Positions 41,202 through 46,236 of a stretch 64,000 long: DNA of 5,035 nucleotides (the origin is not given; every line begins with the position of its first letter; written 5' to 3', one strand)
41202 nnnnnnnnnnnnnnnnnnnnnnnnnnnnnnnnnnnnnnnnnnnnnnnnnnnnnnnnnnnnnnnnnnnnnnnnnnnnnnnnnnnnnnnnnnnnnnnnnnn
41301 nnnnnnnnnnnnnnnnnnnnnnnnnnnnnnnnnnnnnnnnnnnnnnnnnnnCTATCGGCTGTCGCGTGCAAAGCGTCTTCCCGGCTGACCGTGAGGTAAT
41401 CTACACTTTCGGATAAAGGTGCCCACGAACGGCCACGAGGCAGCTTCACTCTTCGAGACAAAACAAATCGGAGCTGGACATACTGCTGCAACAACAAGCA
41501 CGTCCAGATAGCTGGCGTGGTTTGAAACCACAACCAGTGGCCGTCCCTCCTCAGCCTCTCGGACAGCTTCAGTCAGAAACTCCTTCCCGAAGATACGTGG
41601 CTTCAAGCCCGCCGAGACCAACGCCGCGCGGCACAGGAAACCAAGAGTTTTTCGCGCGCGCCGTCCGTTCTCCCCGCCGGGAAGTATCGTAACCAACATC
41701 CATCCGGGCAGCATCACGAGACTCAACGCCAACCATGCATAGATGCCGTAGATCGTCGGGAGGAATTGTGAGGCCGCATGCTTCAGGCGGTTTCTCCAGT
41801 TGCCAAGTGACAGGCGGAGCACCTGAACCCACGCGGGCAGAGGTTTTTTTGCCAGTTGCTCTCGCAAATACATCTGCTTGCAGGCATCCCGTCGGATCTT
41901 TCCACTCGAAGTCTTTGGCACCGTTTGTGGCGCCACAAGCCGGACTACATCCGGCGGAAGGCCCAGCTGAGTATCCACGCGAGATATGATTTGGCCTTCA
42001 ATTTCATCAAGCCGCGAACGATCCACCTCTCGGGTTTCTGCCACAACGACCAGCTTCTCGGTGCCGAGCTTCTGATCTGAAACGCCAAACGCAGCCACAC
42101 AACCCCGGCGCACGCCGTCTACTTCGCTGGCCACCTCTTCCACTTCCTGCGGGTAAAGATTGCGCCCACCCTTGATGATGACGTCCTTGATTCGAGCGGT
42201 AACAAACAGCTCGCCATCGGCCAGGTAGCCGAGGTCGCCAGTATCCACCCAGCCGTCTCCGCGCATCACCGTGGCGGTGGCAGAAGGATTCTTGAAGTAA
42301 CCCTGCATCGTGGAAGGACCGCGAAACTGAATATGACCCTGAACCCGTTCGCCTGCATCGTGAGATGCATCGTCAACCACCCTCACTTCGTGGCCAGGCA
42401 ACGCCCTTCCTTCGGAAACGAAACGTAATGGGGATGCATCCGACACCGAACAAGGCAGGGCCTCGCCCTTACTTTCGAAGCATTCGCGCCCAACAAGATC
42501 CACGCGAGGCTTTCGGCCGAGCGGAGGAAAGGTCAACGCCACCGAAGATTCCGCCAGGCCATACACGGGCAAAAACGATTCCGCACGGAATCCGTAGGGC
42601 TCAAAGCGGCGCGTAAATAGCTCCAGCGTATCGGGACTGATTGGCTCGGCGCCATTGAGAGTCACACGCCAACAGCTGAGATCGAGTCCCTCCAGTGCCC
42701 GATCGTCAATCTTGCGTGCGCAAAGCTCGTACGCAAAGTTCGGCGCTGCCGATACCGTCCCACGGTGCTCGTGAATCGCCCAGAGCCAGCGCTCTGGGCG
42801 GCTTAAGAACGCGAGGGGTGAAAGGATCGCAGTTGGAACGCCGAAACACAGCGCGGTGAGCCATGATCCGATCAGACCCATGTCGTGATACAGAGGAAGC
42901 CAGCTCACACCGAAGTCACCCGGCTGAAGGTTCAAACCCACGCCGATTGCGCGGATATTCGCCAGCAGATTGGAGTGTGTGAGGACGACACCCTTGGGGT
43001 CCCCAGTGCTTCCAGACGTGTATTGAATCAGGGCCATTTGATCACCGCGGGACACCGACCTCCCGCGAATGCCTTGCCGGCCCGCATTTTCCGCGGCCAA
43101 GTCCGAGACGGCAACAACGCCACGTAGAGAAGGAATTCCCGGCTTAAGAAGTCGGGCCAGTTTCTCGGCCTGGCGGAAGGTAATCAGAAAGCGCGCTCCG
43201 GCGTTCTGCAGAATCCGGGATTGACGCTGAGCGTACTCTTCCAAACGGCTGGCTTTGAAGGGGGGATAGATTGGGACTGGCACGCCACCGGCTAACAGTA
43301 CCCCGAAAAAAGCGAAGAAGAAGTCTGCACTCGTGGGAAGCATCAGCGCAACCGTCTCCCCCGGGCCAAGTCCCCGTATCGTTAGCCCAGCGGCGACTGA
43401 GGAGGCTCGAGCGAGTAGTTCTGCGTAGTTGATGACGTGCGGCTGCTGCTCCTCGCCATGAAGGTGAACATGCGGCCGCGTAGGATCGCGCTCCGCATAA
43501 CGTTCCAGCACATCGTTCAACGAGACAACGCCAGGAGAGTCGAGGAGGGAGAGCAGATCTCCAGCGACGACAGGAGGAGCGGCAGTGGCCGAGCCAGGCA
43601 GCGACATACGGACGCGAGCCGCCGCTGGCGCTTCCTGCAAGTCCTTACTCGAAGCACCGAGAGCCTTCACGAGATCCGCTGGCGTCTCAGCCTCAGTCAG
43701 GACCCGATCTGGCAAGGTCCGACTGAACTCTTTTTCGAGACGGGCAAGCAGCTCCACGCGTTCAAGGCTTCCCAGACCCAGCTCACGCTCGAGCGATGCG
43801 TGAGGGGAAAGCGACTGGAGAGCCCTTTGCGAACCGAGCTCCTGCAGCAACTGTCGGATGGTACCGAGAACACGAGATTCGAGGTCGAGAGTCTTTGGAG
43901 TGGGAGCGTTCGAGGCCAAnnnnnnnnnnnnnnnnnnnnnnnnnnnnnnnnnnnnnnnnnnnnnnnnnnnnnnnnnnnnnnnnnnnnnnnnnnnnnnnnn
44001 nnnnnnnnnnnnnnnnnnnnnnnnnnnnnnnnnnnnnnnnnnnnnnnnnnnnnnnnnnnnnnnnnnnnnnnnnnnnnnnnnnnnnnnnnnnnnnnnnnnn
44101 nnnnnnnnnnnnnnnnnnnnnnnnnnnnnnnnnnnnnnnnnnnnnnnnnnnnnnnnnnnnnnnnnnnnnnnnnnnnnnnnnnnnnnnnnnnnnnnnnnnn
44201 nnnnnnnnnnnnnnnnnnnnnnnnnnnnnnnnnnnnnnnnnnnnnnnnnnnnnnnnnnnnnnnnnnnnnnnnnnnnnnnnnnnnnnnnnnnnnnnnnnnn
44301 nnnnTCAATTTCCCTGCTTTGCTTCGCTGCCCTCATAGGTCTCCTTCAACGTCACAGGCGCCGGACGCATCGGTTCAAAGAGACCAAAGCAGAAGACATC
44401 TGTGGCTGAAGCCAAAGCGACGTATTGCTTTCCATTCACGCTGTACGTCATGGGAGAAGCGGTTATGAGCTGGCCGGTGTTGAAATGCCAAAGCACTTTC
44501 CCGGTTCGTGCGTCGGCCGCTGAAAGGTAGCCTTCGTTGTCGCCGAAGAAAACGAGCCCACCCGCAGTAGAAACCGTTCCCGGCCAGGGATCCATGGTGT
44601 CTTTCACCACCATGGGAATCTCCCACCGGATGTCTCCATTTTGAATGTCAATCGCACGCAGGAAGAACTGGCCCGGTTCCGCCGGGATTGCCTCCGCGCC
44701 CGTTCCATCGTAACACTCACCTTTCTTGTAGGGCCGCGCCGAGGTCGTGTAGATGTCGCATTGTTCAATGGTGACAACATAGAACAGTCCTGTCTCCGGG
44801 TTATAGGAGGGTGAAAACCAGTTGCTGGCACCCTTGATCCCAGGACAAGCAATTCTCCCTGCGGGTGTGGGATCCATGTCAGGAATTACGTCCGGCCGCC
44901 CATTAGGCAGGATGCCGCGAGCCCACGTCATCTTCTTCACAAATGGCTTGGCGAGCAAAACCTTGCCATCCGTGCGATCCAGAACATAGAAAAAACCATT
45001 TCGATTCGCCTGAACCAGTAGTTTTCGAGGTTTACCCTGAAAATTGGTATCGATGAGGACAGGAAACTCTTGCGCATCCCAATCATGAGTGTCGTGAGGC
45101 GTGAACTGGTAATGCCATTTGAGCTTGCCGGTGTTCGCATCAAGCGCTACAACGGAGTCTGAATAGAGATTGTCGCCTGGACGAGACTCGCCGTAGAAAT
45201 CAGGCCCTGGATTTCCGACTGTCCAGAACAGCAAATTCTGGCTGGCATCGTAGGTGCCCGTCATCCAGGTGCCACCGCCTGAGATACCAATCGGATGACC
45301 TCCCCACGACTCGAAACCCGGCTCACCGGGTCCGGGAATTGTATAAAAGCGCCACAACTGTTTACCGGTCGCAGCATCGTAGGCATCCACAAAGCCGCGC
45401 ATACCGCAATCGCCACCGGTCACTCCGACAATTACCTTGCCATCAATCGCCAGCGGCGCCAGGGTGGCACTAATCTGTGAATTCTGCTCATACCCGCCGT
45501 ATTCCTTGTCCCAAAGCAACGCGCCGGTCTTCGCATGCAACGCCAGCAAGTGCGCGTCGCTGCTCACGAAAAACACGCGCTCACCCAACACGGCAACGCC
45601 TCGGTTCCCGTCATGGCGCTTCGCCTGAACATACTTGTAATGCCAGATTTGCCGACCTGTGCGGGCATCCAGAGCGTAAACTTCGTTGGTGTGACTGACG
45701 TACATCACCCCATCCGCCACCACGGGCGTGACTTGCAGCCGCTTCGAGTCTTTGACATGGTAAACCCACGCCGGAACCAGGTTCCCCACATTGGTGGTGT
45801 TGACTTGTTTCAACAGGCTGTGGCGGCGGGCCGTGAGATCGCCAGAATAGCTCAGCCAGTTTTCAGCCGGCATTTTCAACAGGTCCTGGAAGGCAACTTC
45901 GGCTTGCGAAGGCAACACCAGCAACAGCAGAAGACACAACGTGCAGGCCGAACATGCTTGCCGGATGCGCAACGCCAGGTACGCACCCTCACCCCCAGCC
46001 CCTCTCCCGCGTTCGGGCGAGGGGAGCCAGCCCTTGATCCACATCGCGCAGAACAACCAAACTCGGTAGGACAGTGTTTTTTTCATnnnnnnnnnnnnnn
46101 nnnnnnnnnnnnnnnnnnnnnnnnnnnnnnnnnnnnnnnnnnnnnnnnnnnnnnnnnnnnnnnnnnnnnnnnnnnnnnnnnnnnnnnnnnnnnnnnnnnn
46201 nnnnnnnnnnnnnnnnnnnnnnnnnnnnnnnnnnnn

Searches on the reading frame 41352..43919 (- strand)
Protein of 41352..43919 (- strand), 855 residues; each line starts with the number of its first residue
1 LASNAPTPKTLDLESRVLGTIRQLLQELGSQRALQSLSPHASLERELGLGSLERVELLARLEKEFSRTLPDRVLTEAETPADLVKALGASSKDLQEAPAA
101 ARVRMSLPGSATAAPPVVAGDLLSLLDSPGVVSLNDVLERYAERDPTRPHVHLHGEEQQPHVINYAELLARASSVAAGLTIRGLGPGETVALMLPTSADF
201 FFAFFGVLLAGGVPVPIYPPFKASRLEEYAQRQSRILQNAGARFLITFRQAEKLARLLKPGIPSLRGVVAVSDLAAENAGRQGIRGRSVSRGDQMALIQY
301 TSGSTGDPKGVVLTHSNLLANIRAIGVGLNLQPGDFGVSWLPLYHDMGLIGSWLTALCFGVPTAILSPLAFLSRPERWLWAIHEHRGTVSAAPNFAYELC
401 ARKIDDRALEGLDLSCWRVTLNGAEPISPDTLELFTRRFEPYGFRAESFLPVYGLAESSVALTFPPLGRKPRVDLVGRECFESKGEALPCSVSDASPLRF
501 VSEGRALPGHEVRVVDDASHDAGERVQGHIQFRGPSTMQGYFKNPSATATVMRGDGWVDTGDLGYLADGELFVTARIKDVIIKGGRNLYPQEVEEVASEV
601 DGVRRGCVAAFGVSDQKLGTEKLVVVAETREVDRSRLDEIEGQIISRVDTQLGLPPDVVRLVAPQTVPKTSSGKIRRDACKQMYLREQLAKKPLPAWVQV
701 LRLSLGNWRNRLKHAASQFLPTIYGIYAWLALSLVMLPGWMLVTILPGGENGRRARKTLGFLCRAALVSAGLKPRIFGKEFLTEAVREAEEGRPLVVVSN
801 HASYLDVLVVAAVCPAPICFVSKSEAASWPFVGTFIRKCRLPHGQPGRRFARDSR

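Call 79: search_protein_families(library=ncbifam, proteins=[window:41352-43919:-], max_evalue=1e-10)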
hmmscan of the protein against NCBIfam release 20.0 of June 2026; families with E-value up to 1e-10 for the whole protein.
window:41352-43919:- (855 aa): 95 families (the best 25 are shown)
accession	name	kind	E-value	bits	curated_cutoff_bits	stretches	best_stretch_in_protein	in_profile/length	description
NF006624.1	PRK09192.1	subfamily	1.1e-138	463.1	600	1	161-689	43-565/567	fatty acyl-AMP ligase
NF005850.0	PRK07768.1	subfamily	3.1e-127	425.1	572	1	144-683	11-542/545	long-chain-fatty-acid--CoA ligase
NF004282.0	PRK05691.1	subfamily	4.5e-122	408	4090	1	133-683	10-557/4334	non-ribosomal peptide synthase/polyketide synthase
NF004510.0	PRK05851.1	equivalog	8.7e-95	317.8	621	1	153-683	22-519/525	long-chain-fatty acid--ACP ligase MbtM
NF004509.1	PRK05850.1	subfamily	3.7e-93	312.8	775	1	161-690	36-574/578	fatty-acid--AMP ligase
NF040633.1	FadD32_Coryne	exception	2.3e-88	297.1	875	1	155-685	55-613/614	FadD32-like long-chain-fatty-acid--AMP ligase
NF009124.0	PRK12476.1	subfamily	3.8e-87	292.9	922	1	152-690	58-610/612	fatty acyl-AMP ligase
NF038337.1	FAAL_FadD21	exception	7.2e-85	285.6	1100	1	163-690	39-575/579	fatty-acid--AMP ligase FAAL21/FadD21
NF038339.3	FAAL_FadD32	equivalog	8.4e-82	275.2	975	1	162-688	52-612/625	long-chain-fatty-acid--AMP ligase FadD32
NF038338.1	FAAL_FadD28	exception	2.8e-69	234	1100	1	136-691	8-577/580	fatty-acid--AMP ligase FAAL28/FadD28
NF004837.0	PRK06187.1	subfamily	8.3e-69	232.2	476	1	133-688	9-526/531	long-chain-fatty-acid--CoA ligase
NF005801.1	PRK07656.1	equivalog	8.6e-54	183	657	2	482-636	316-462/500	FadD3 family acyl-CoA ligase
NF004511.1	PRK05852.1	equivalog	7.8e-52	176.6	650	2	498-684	326-504/505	FadD7 family fatty acid--CoA ligase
NF004114.0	PRK05605.1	equivalog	8.5e-50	169.6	766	2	506-686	396-571/575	long-chain-fatty-acid--CoA ligase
NF009233.0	PRK12583.1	subfamily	1.1e-47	162.7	832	2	491-686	363-552/558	fatty acid CoA ligase family protein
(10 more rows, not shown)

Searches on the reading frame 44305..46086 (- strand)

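Call 79: search_protein_families(library=ncbifam, proteins=[window:44305-46086:-], max_evalue=1e-10)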
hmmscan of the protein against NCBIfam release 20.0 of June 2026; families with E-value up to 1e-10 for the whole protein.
window:44305-46086:- (593 aa): 6 families
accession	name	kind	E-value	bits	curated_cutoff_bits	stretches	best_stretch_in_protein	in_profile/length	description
TIGR04528.1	acido_non_PQQ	subfamily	7.7e-162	539.5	650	1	74-568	3-492/493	acido-empty-quinoprotein group A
TIGR03075.1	PQQ_enz_alc_DH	subfamily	4e-147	491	480.05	1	64-560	6-526/530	PQQ-dependent dehydrogenase, methanol/ethanol family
TIGR03074.1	PQQ_membr_DH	subfamily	1.2e-59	202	832.65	1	69-378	149-502/783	membrane-bound PQQ-dependent dehydrogenase, glucose/quinate/shikimate family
TIGR03300.1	assembly_YfgL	equivalog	1e-23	83.6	285.2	1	89-247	29-171/377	outer membrane protein assembly factor BamB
NF008351.0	PRK11138.1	equivalog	2.7e-18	65.7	423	0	118-247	62-186/394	outer membrane protein assembly factor BamB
NF053615.1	SerThrKinAfsKStmc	equivalog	9.2e-13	47.7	1300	0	117-249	566-692/809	protein serine/threonine kinase AfsK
